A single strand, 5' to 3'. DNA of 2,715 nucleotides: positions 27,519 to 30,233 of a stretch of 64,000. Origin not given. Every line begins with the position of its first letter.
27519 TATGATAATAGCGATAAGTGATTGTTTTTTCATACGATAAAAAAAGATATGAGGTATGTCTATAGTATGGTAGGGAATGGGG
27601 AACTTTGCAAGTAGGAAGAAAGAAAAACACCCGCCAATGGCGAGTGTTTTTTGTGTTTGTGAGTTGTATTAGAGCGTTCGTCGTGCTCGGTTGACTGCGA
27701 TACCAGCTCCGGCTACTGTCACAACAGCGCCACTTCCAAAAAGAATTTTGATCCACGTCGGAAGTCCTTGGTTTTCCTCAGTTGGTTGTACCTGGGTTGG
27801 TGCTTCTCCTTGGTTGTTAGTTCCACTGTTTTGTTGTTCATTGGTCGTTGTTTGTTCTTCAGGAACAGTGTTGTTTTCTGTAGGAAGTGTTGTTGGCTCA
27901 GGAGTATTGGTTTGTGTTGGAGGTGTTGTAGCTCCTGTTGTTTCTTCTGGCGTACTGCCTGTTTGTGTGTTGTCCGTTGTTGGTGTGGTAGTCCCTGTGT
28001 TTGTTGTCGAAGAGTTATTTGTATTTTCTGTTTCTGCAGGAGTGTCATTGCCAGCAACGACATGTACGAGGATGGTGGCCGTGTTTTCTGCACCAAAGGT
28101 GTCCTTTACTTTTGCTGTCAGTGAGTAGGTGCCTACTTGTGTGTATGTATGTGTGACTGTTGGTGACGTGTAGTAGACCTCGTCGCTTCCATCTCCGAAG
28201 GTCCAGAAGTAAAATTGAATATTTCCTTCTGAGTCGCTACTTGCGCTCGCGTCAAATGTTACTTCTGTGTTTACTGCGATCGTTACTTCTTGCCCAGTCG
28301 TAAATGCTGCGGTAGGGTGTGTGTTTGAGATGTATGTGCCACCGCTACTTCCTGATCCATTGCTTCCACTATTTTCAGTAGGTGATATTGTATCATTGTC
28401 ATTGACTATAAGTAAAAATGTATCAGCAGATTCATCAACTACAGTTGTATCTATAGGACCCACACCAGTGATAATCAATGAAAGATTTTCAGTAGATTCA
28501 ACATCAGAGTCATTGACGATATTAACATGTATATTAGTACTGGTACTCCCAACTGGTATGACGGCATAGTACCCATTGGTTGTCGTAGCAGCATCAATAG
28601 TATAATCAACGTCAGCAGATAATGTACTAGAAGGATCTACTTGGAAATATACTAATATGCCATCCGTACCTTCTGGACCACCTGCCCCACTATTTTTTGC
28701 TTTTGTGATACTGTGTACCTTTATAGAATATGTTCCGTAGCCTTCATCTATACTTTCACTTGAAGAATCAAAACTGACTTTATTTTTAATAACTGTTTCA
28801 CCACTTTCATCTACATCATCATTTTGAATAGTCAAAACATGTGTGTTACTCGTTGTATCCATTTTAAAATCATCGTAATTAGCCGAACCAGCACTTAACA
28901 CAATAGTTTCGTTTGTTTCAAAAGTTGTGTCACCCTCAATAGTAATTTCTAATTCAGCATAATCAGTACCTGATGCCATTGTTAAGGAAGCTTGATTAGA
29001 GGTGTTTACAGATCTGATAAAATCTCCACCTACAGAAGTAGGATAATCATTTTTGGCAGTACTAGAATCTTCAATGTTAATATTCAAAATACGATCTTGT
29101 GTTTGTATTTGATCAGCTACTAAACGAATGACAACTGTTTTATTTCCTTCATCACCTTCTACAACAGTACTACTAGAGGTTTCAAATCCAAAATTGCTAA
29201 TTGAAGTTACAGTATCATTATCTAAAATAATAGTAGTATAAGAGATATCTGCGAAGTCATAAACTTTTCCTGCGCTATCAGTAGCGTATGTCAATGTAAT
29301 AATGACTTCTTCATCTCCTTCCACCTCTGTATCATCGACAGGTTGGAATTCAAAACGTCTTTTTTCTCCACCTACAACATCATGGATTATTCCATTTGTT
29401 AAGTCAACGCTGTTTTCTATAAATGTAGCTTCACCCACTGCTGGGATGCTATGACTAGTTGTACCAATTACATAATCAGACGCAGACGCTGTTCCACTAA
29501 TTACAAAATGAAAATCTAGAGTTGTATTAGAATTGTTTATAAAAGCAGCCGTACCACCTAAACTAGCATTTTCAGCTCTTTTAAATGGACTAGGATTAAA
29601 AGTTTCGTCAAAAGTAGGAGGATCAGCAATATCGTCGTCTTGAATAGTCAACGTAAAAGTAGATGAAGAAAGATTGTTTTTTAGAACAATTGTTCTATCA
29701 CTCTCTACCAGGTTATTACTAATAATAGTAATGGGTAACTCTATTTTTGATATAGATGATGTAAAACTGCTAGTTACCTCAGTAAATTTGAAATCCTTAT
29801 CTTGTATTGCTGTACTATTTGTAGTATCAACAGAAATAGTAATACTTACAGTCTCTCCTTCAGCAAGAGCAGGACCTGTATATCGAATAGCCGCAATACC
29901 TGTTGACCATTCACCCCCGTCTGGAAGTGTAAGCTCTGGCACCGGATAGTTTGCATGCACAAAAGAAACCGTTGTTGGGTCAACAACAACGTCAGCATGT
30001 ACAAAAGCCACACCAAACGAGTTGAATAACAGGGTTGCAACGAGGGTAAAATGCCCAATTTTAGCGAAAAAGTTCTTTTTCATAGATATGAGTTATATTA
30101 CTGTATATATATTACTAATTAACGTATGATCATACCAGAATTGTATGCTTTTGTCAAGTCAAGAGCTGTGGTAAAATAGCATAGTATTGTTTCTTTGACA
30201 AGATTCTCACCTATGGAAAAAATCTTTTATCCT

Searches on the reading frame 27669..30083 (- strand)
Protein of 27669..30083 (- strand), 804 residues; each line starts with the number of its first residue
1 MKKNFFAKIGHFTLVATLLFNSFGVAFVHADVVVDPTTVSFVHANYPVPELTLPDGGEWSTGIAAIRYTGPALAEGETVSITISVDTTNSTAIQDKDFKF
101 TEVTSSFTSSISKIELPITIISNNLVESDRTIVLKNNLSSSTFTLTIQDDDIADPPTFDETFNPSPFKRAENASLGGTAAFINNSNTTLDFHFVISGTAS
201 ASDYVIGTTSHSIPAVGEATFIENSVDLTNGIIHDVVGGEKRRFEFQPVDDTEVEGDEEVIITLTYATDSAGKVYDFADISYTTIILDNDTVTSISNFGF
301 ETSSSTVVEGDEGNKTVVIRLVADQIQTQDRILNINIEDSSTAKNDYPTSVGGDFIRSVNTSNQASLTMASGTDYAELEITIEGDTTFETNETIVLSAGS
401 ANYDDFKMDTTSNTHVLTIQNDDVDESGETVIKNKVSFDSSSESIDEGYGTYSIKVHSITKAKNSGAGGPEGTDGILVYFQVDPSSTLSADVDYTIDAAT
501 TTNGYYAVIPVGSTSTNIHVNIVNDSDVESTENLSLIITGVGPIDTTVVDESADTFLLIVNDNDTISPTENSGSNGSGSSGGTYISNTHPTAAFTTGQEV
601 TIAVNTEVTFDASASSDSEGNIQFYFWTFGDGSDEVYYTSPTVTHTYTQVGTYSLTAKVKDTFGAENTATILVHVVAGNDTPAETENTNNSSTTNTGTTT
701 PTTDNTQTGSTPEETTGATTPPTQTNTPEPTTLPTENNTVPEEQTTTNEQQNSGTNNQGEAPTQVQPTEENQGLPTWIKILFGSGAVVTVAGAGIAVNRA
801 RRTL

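Call 69: find_encoding_contigs(protein=window:27669-30083:-, flank=10000, max_places=1)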
Protein window:27669-30083:- (804 aa): 9 contigs read that carry it; 1 place shown.
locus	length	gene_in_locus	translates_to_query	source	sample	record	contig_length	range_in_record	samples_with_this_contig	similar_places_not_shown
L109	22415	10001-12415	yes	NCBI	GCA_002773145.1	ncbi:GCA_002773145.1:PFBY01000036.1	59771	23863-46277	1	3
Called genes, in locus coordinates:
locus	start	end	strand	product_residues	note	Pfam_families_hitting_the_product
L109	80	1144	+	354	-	PF00154:RecA_N, PF06745:ATPase (faint), PF08423:Rad51, PF27531:MT3502_N (weak), PF01637:ATPase_2 (weak), PF02283:CobU (weak), PF21096:RecA_C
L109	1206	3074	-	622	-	PF16158:N_BRCA1_IG (faint), PF08486:SpoIID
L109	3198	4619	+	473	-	PF01943:Polysacc_synt, PF13440:Polysacc_synt_3, PF01554:MatE (weak)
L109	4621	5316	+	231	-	PF13641:Glyco_tranf_2_3, PF00535:Glycos_transf_2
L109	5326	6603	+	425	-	PF04932:Wzy_C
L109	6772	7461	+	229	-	-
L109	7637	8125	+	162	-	-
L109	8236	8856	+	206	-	PF07690:MFS_1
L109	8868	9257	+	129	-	-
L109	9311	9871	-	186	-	-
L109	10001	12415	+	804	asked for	PF03160:Calx-beta (faint), PF00801:PKD, PF18911:PKD_4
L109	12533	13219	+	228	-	-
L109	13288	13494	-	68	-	-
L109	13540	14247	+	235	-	PF08713:DNA_alkylation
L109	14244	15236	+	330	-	PF13529:Peptidase_C39_2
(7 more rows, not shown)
